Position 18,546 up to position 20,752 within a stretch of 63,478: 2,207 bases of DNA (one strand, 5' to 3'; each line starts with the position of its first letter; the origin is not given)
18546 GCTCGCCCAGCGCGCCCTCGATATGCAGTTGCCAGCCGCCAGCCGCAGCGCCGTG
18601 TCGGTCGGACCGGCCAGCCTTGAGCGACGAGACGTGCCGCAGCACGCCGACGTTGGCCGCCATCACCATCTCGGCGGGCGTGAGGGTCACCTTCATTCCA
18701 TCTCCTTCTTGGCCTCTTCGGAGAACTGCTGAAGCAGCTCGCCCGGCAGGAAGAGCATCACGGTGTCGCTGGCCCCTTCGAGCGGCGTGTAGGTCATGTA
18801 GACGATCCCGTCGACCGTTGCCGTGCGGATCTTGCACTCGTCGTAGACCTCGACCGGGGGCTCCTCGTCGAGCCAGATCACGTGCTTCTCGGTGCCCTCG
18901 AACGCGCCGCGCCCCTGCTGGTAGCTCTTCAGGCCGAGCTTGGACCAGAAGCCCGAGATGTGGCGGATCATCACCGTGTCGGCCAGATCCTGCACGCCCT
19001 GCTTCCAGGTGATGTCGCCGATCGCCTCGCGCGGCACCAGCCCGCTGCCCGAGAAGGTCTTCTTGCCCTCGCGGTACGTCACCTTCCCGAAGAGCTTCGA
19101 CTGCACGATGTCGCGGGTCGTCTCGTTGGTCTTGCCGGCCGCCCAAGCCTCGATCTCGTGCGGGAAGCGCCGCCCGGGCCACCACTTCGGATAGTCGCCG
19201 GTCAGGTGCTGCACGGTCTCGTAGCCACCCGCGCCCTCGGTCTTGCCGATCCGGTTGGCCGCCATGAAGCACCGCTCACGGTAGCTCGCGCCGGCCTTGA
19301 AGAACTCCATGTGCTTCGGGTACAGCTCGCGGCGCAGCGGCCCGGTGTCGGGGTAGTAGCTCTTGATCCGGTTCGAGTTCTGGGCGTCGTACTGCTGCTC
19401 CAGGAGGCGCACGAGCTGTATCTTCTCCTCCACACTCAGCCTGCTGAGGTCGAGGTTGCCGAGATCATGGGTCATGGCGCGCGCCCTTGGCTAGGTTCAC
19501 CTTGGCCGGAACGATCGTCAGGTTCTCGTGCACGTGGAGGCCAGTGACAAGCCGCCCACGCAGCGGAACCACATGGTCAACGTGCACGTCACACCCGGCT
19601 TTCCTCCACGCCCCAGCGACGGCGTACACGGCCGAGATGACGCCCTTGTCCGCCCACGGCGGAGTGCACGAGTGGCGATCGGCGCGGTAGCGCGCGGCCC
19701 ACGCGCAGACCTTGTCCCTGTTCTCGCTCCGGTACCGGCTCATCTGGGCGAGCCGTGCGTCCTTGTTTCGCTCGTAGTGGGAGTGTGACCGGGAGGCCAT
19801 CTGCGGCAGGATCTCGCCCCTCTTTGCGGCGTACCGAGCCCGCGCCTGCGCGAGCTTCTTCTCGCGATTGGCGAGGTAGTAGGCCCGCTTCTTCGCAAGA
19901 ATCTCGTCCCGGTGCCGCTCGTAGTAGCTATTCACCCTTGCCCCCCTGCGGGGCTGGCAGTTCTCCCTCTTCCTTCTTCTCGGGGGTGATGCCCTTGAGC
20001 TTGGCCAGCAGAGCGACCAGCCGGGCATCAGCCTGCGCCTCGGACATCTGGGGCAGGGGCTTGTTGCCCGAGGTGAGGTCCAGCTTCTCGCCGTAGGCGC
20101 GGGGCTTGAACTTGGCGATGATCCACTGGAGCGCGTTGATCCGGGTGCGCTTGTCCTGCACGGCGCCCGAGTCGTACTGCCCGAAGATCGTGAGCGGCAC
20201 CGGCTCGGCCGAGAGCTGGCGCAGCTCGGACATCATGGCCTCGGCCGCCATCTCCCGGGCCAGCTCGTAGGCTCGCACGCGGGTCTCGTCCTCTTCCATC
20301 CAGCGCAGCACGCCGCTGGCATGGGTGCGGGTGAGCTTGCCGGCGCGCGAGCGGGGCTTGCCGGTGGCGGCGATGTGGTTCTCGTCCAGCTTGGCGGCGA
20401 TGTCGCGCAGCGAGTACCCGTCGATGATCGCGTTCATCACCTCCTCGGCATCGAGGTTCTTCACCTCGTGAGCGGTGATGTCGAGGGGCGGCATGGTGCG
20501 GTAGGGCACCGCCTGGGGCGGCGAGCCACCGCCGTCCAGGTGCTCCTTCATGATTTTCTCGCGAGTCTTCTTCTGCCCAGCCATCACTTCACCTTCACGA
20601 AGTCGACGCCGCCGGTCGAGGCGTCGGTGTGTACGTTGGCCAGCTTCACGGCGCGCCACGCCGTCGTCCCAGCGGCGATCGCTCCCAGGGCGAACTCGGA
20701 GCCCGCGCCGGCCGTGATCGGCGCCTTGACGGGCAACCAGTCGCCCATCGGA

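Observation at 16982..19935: TerL is split at the ATPase/nuclease boundary by a two-gene nuclease cassette and flanked by paralogous HNH genes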

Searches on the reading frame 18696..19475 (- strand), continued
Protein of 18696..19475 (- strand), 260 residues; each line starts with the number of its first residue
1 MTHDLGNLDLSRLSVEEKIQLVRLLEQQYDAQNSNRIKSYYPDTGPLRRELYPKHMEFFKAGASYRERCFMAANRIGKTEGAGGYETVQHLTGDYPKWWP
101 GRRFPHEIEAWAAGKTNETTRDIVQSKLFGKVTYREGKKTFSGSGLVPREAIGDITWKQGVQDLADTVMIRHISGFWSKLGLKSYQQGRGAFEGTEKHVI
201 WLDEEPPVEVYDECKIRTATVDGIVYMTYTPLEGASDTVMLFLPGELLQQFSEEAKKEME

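Call 91: find_encoding_contigs(protein=P0067, flank=3000, max_places=2)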
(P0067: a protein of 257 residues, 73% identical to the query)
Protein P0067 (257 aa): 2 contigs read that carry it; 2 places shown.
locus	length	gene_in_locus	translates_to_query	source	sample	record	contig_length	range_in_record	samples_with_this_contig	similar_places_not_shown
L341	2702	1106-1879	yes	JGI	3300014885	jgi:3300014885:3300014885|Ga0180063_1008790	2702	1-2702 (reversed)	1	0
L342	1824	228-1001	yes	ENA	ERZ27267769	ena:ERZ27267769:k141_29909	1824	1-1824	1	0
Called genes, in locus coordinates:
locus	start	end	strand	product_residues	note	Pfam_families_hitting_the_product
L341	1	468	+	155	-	?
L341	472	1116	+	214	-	PF20901:Sf6_terminase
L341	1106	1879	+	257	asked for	PF03237:Terminase_6N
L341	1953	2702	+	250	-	?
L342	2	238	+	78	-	?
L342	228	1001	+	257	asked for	PF03237:Terminase_6N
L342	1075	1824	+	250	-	?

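Call 93: search_protein_families(library=pfam, max_evalue=10, proteins=[L339:3759-4163:+, L095:2348-2755:+])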
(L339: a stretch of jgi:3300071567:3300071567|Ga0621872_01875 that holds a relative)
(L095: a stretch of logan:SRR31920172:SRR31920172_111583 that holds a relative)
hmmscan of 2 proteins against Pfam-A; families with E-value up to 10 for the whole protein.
L339:3759-4163:+ (135 aa): 1 family
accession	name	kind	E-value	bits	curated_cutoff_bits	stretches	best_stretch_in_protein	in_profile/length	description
PF24579.1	PDDEXK_14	-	5.2e-11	43.4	25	1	1-133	2-139/140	Phage putative PDDEXK endonuclease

L095:2348-2755:+ (136 aa): 0 families

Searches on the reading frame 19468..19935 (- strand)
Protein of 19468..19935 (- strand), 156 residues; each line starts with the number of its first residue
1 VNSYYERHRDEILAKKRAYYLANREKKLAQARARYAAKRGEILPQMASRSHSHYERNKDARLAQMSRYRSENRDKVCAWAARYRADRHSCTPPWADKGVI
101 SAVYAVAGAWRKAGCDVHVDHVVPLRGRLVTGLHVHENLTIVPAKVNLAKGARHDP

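Call 6: search_protein_families(library=pfam, proteins=[window:19468-19935:-], max_evalue=0.01)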
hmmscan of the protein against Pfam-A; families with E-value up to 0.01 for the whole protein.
window:19468-19935:- (156 aa): 0 families

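Call 13: search_protein_families(library=phrogs, proteins=[window:19468-19935:-], max_evalue=0.01)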
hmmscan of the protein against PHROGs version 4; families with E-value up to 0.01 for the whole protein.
window:19468-19935:- (156 aa): 5 families
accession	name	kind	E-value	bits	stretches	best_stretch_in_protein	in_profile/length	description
phrog_26577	-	unknown function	6.2e-20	72.7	1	67-153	19-106/119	-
phrog_1035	-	DNA, RNA and nucleotide metabolism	1.2e-09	39.5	1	31-155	115-215/271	endonuclease VII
phrog_8660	-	DNA, RNA and nucleotide metabolism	7.4e-06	27.2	1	16-153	51-179/196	HNH endonuclease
phrog_17714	-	unknown function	0.00023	22.5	1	15-81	18-80/129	-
phrog_36724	-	unknown function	0.0075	17.5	0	3-40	29-66/88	-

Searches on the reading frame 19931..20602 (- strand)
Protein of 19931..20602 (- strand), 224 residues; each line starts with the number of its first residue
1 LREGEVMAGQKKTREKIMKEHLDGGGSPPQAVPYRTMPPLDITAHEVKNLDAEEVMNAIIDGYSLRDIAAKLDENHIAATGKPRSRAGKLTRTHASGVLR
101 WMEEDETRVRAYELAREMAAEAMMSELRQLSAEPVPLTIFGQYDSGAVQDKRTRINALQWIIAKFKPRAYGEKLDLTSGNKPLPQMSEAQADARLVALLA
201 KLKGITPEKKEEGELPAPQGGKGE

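Call 6: search_protein_families(library=pfam, proteins=[window:19931-20602:-], max_evalue=0.01)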
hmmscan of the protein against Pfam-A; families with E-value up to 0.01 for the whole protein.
window:19931-20602:- (224 aa): 1 family
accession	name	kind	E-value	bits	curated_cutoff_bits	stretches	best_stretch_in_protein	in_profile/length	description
PF20901.3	Sf6_terminase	-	2.9e-16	59.9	27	1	94-175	30-104/106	Bacteriophage Sf6, terminase small subunit-like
